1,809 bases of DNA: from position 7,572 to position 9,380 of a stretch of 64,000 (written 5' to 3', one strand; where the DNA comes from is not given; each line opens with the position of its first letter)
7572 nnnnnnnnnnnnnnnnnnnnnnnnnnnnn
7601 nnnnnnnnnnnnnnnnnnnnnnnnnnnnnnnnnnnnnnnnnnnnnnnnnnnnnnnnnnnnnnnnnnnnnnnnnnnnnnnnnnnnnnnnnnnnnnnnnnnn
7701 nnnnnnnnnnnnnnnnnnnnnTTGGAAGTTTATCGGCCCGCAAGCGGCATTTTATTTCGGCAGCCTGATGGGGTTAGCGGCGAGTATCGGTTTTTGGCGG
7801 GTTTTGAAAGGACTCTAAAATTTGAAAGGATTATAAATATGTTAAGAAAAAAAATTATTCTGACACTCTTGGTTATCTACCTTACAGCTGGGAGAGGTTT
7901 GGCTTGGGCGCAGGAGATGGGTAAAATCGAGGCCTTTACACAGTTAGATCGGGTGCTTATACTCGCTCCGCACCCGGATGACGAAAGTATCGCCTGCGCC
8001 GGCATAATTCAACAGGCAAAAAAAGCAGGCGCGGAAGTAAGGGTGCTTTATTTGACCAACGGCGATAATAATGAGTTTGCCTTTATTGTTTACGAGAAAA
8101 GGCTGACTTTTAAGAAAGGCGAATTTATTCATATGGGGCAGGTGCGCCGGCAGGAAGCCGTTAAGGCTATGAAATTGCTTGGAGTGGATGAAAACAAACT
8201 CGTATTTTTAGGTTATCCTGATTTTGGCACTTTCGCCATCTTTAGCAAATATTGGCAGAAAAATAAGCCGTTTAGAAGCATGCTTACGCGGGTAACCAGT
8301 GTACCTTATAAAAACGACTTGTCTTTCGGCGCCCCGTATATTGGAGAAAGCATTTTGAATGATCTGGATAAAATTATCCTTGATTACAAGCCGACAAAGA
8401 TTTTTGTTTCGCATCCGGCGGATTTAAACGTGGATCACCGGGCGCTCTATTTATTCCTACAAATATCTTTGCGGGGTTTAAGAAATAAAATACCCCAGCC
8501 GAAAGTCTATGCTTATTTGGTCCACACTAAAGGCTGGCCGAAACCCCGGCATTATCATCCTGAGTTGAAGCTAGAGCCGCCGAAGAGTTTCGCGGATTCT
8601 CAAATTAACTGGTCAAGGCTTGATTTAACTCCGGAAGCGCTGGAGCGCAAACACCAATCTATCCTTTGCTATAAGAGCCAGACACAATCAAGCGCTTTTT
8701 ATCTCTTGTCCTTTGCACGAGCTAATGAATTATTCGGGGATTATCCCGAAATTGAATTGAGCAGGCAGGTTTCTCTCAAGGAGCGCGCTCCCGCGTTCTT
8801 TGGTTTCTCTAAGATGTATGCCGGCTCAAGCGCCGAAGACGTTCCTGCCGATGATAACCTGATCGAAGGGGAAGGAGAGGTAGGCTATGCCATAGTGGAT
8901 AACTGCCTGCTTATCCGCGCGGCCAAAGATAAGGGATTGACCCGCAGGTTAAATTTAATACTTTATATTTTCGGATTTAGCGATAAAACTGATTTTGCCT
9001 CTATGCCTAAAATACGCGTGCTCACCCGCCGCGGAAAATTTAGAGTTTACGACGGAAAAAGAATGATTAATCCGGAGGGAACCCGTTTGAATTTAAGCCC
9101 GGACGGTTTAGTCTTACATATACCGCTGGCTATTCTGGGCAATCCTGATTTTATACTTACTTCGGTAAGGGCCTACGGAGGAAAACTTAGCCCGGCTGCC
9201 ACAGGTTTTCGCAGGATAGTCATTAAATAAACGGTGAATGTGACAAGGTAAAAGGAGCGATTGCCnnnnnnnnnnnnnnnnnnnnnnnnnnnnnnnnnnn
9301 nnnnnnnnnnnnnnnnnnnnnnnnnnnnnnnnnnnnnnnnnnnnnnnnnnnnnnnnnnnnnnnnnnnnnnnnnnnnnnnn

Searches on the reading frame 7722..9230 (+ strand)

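Call 71: search_protein_families(library=pfam, proteins=[window:7722-9230:+], max_evalue=0.00001)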
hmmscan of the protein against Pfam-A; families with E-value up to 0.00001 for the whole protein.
window:7722-9230:+ (502 aa): 1 family
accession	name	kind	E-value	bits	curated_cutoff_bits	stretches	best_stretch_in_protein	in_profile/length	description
PF02585.22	PIG-L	-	7.6e-26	91.6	28.2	1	79-244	1-123/129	GlcNAc-PI de-N-acetylase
